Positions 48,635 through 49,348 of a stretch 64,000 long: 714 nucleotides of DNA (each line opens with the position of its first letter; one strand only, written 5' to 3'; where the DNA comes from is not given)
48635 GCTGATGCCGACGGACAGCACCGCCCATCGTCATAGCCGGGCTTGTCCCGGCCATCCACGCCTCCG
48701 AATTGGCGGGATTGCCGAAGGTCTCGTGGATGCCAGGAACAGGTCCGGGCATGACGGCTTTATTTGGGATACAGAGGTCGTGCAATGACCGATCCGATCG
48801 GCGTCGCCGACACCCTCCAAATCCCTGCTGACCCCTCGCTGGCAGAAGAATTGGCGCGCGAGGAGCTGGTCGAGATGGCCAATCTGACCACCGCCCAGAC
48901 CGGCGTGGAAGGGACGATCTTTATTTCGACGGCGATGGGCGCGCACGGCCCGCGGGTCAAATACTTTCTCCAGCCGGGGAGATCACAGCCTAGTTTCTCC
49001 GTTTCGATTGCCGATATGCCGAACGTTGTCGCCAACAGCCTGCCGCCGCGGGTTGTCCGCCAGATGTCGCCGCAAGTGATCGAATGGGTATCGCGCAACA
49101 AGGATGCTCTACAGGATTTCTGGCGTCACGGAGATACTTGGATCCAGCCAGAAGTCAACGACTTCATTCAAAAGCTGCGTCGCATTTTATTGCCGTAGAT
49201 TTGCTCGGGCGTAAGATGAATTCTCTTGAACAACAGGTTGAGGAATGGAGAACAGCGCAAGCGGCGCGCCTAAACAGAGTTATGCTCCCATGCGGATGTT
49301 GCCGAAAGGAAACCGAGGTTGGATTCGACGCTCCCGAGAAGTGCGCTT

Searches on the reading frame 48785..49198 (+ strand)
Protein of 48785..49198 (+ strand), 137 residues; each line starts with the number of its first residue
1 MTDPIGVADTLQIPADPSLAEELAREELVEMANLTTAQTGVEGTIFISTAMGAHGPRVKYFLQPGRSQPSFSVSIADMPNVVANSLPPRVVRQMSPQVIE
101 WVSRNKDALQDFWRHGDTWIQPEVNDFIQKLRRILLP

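Call 7: search_protein_families(library=pfam, proteins=[window:48785-49198:+], max_evalue=1)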
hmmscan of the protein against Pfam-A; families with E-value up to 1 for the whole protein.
window:48785-49198:+ (137 aa): 2 families
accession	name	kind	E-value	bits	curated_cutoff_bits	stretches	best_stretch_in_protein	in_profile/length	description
PF20988.2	SidF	-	0.059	11.8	27.1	1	35-116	322-394/839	Phosphoinositide phosphatase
PF12261.14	T_hemolysin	-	0.27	11.5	27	1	20-64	77-121/174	Thermostable hemolysin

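Call 8: search_protein_families(library=padloc, proteins=[window:48785-49198:+], max_evalue=1)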
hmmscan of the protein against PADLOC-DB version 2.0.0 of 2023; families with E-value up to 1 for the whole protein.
window:48785-49198:+ (137 aa): 0 families

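Call 9: search_protein_families(library=ncbifam, proteins=[window:48785-49198:+], max_evalue=1)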
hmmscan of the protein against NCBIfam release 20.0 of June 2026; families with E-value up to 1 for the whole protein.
window:48785-49198:+ (137 aa): 0 families

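Call 11: find_encoding_contigs(protein=window:48785-49198:+, flank=10000, max_places=10)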
Protein window:48785-49198:+ (137 aa): no gene with exactly this product is on record in the collection.

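Call 17: find_homologous_proteins(query=window:48785-49198:+, max_evalue=0.01)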
Query window:48785-49198:+ (137 aa): 1593 proteins with E <= 0.01 among 1635 candidates; the best 120 are listed.
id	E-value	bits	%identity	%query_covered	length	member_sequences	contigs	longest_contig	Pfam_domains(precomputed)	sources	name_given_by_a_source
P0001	3.8e-85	300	100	100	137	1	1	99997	-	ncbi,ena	-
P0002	5.0e-73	261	90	98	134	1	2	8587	-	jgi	jgi:hypothetical protein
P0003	1.9e-71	256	87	98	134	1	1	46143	-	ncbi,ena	-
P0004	1.8e-69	250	90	91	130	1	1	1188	-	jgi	-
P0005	8.9e-69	247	89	91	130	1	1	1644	-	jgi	-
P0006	1.9e-68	246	89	90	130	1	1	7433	-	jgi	jgi:hypothetical protein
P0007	1.5e-66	240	85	91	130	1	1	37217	-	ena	-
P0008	1.7e-66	240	87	91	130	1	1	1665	-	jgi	jgi:hypothetical protein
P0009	1.8e-66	240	84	93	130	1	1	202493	-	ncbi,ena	-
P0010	2.3e-66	240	87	87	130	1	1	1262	-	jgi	-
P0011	6.1e-66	238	85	91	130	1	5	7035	-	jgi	jgi:hypothetical protein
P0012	6.4e-66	238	85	91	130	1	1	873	-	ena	-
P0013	2.2e-65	236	85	92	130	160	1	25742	-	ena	-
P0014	2.3e-65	236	85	91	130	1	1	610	-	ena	-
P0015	2.4e-65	236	82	96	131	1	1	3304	-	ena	-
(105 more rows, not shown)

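Call 18: find_encoding_contigs(protein=P0001, flank=6000, max_places=3)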
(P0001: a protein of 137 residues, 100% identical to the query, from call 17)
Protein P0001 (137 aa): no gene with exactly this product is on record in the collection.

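Call 19: find_encoding_contigs(protein=P0003, flank=6000, max_places=3)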
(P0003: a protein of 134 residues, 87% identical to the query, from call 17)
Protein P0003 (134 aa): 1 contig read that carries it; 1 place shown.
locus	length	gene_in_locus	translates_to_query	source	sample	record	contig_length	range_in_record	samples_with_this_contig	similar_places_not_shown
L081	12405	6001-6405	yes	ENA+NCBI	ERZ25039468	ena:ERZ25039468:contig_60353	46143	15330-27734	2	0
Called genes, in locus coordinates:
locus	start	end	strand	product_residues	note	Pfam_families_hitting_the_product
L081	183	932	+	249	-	-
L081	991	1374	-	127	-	PF00903:Glyoxalase, PF18029:Glyoxalase_6 (faint)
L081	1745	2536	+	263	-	PF00392:GntR, PF07729:FCD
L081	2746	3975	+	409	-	PF02515:CoA_transf_3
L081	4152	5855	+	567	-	PF01257:2Fe-2S_thioredx, PF01512:Complex1_51K, PF10531:SLBB (weak), PF10589:NADH_4Fe-4S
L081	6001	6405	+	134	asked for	-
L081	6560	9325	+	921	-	PF13510:Fer2_4, PF13183:Fer4_8 (weak), PF14697:Fer4_21 (weak), PF22117:Fer4_Nqo3 (weak), PF12838:Fer4_7, PF04879:Molybdop_Fe4S4, PF00384:Molybdopterin, PF01568:Molydop_binding, +3 more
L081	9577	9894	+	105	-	PF12098:DUF3574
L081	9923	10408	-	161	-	PF00190:Cupin_1 (weak), PF07883:Cupin_2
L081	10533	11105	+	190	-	PF03551:PadR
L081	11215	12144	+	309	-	PF09084:NMT1 (weak)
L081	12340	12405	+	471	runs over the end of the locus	PF01565:FAD_binding_4, PF02913:FAD-oxidase_C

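Call 20: find_encoding_contigs(protein=P0009, flank=6000, max_places=3)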
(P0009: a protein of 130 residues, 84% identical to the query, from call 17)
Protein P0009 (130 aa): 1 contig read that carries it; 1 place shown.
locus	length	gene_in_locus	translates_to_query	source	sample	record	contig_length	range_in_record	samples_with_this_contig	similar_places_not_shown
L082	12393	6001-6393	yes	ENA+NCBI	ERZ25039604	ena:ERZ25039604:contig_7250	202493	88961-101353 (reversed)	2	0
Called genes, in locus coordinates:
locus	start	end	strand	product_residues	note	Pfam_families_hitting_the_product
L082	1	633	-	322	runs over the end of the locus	PF04909:Amidohydro_2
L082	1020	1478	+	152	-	PF07883:Cupin_2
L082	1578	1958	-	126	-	PF07366:SnoaL, PF12680:SnoaL_2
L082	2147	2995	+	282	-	PF00392:GntR, PF07729:FCD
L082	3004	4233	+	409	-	PF02515:CoA_transf_3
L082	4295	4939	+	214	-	PF01257:2Fe-2S_thioredx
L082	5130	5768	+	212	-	PF01512:Complex1_51K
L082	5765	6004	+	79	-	PF10589:NADH_4Fe-4S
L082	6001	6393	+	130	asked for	-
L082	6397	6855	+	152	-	PF00583:Acetyltransf_1, PF13673:Acetyltransf_10, PF13508:Acetyltransf_7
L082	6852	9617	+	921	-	PF00111:Fer2 (weak), PF13510:Fer2_4, PF13183:Fer4_8, PF14697:Fer4_21 (weak), PF12838:Fer4_7, PF04879:Molybdop_Fe4S4, PF00384:Molybdopterin, PF01568:Molydop_binding, +4 more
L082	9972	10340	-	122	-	-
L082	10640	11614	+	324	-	PF08240:ADH_N, PF00107:ADH_zinc_N, PF13602:ADH_zinc_N_2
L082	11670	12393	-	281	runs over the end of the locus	PF02668:TauD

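Call 25: find_encoding_contigs(protein=P0002, flank=6000, max_places=3)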
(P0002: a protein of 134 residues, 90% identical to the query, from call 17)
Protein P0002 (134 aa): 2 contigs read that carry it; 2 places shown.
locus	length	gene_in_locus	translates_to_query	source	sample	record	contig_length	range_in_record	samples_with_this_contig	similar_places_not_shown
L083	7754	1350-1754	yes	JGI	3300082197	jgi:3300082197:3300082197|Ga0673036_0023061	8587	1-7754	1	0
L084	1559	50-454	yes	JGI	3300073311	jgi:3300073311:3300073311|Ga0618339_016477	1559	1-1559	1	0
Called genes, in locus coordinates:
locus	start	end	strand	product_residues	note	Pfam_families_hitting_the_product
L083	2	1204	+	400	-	?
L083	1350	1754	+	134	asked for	-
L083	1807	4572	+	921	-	PF00111:Fer2 (weak), PF13510:Fer2_4, PF13183:Fer4_8 (weak), PF14697:Fer4_21 (weak), PF12838:Fer4_7, PF04879:Molybdop_Fe4S4, PF00384:Molybdopterin, PF01568:Molydop_binding, +3 more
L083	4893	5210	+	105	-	PF12098:DUF3574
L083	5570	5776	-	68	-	-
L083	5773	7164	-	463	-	PF00355:Rieske, PF00848:Ring_hydroxyl_A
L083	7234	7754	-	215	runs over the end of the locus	PF13577:SnoaL_4 (weak), PF00866:Ring_hydroxyl_B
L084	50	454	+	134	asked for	-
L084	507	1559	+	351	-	?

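Call 34: find_related_loci(query=window:48785-49198:+, collection=metagenome_contigs, flank=3500)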
Query window:48785-49198:+ (137 aa) in metagenome_contigs; peptide patterns used: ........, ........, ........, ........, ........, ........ (x = any residue, [..] = any of these).
358 stretches matched a pattern; 215 encode a relative of the query (tblastn E <= 1e-3); the best 80 are kept; 80 distinct loci.
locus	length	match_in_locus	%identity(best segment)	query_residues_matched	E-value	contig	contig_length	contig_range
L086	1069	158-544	81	9-137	5e-74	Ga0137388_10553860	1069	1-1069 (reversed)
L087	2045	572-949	83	9-134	1e-70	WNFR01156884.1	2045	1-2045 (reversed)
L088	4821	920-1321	78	1-134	2e-68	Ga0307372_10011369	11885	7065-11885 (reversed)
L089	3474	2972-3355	80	10-137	1e-68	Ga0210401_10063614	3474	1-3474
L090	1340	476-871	77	3-134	6e-72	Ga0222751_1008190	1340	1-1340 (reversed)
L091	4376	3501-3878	81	9-134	5e-68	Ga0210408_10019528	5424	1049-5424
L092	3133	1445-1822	82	9-134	2e-68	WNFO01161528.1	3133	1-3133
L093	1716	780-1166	81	5-134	2e-70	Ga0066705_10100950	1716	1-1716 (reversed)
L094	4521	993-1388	77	3-134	8e-68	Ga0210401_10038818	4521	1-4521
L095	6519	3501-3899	77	2-134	7e-68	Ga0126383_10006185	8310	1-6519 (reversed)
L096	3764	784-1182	77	2-134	7e-68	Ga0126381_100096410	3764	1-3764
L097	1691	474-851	81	9-134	6e-70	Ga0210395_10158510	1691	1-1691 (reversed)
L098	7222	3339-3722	79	7-134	2e-67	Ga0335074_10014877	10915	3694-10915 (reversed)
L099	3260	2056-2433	80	9-134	3e-67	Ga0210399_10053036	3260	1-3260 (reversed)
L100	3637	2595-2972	81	9-134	3e-67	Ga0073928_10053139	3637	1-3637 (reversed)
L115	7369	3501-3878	80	9-134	2e-66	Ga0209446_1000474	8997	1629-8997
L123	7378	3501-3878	79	9-134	4e-66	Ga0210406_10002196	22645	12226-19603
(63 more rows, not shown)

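Call 48: search_protein_representatives(protein=window:48785-49198:+)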
Query: 137 residues. Proteins with E-value up to 0.001 (for the whole library): 420; up to 1e-10: 140; up to 1e-30: 16. The best 150 are listed.
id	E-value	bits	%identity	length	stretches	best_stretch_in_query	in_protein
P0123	1.7e-57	209.3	78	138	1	12-134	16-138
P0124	5.4e-55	201.2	76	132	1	12-134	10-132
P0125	1.6e-41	157.6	67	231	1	14-134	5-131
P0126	2.7e-38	147.1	56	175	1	7-134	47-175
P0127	9.3e-38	145.4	77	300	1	31-122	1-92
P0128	1.5e-35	138.2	55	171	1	5-134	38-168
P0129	1.5e-35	138.2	55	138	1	13-134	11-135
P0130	1.7e-35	138.1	75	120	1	11-102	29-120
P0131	6.4e-35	136.2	54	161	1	13-133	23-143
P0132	9.3e-35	135.7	77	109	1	51-134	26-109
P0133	2.4e-34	134.4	76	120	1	10-95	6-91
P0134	3.4e-33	130.6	54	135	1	11-134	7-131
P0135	2.0e-32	128.2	50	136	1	13-134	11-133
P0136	1.3e-31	125.5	76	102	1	54-132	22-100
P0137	2.2e-31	124.7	62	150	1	11-114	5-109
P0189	1.7e-19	86.3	38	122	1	26-132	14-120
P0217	1.4e-16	76.8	37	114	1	26-132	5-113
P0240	5.0e-14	68.6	34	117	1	30-131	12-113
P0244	2.1e-13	66.6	38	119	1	28-134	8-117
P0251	7.6e-13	64.8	34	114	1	30-134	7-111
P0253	9.6e-13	64.4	34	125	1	19-134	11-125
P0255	2.3e-12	63.2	36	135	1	30-133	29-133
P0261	3.6e-11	59.3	34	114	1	25-133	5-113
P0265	1.4e-10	57.5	34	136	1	28-134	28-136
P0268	2.6e-10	56.6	31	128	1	16-132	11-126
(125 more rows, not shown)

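Call 50: search_protein_families(library=pfam, alignment_id=A1, max_evalue=0.1)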
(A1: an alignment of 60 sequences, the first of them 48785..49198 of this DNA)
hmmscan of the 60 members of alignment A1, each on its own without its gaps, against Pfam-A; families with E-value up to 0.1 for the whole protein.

A. member 1, window:48785-49198:+ (137 aa): 1 family
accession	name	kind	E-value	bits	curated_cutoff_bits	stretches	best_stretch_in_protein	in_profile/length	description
PF20988.2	SidF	-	0.059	11.8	27.1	1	35-116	322-394/839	Phosphoinositide phosphatase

B. families by the number of members that match (of 60 scanned): 10 families
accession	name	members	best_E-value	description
PF13711.11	DUF4160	7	8.7e-05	Domain of unknown function (DUF4160)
PF10312.14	Cactin_mid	2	0.057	Conserved mid region of cactin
PF17255.8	EbsA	1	0.026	EbsA-like protein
PF08812.16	YtxC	1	0.041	YtxC-like family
PF06958.17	Pyocin_S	1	0.044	S-type Pyocin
PF12239.13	DUF3605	1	0.056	Protein of unknown function (DUF3605)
PF20988.2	SidF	1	0.059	Phosphoinositide phosphatase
PF24201.1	DUF7426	1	0.085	Domain of unknown function (DUF7426)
PF07686.23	V-set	1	0.09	Immunoglobulin V-set domain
PF23836.1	DUF7206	1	0.092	Family of unknown function (DUF7206)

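Call 51: search_solved_structures(query=A1, max_evalue=10, show_alignments=2)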
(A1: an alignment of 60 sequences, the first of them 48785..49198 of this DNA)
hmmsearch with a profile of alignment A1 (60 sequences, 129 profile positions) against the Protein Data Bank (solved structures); distinct sequences matched with E-value up to 10: 7.
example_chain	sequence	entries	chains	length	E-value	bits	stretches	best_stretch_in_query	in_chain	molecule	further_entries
5ik2_A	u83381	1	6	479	0.66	13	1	67-127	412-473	ATP synthase subunit alpha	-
2qe7_A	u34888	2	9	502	0.71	12.9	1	67-127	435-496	ATP synthase subunit alpha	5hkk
4kuc_H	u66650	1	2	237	1.5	11.8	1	63-115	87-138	mAb6c2 fab-Light chain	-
4ckm_A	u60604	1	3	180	1.6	11.7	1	30-53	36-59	SAS-6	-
6gzh_B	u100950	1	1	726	1.7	11.7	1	6-59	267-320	Cyclin-T1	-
4ckn_A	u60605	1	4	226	2.1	11.3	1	30-53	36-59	SAS-6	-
4ckp_A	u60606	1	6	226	2.2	11.3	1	30-53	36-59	SAS-6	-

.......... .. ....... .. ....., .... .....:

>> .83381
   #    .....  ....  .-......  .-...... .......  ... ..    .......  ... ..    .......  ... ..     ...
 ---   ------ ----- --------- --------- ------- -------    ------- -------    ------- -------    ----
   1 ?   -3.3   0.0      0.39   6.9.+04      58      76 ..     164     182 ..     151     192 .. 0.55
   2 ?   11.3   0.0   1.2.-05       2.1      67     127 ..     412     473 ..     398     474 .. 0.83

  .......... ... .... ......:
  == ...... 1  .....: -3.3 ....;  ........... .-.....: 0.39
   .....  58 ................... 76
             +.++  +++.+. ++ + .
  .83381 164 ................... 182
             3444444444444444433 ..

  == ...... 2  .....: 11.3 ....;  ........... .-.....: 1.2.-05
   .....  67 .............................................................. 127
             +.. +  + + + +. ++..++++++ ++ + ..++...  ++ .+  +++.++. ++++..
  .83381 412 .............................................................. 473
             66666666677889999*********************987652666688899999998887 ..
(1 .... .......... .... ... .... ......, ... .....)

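Call 54: search_protein_families(library=pfam, proteins=[L123:1398-2393:+, L123:2827-3276:+, L123:3963-4676:-, L123:4779-5534:-, L115:555-2606:-, L115:2677-3297:-, L115:4067-7144:+], max_evalue=0.00001)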
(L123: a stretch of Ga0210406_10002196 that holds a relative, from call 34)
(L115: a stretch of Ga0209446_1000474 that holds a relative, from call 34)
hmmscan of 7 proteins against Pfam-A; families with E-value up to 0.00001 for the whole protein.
L123:1398-2393:+ (331 aa): 0 families

L123:2827-3276:+ (149 aa): 0 families

L123:3963-4676:- (237 aa): 2 families
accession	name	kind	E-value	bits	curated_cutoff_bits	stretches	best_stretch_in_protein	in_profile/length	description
PF02777.23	Sod_Fe_C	-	2.8e-39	133.7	20.9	1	132-233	1-101/102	Iron/manganese superoxide dismutases, C-terminal domain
PF00081.27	Sod_Fe_N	-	7.5e-28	97.3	27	1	41-124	2-81/82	Iron/manganese superoxide dismutases, alpha-hairpin domain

L123:4779-5534:- (251 aa): 1 family
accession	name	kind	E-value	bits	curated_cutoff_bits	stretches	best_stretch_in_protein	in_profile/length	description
PF21948.1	LplA-B_cat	-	4.2e-37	128.5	27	1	24-212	3-199/200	Lipoyl protein ligase A/B catalytic domain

L115:555-2606:- (683 aa): 2 families
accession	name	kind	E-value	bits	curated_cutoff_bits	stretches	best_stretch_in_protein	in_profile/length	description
PF02540.23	NAD_synthase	-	6e-24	84.9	21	1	349-523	5-167/242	NAD synthase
PF00795.27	CN_hydrolase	-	2e-12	47.5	23.2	1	30-283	17-253/256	Carbon-nitrogen hydrolase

L115:2677-3297:- (206 aa): 1 family
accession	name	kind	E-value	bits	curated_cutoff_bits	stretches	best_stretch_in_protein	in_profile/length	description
PF09335.16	VTT_dom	-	1.8e-17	64.4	33.9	1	39-163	1-122/123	VTT domain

L115:4067-7144:+ (1025 aa): 1 family
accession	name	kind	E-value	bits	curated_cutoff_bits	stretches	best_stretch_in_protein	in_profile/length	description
PF12705.13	PDDEXK_1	-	2.9e-21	77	22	1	758-997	1-234/247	PD-(D/E)XK nuclease superfamily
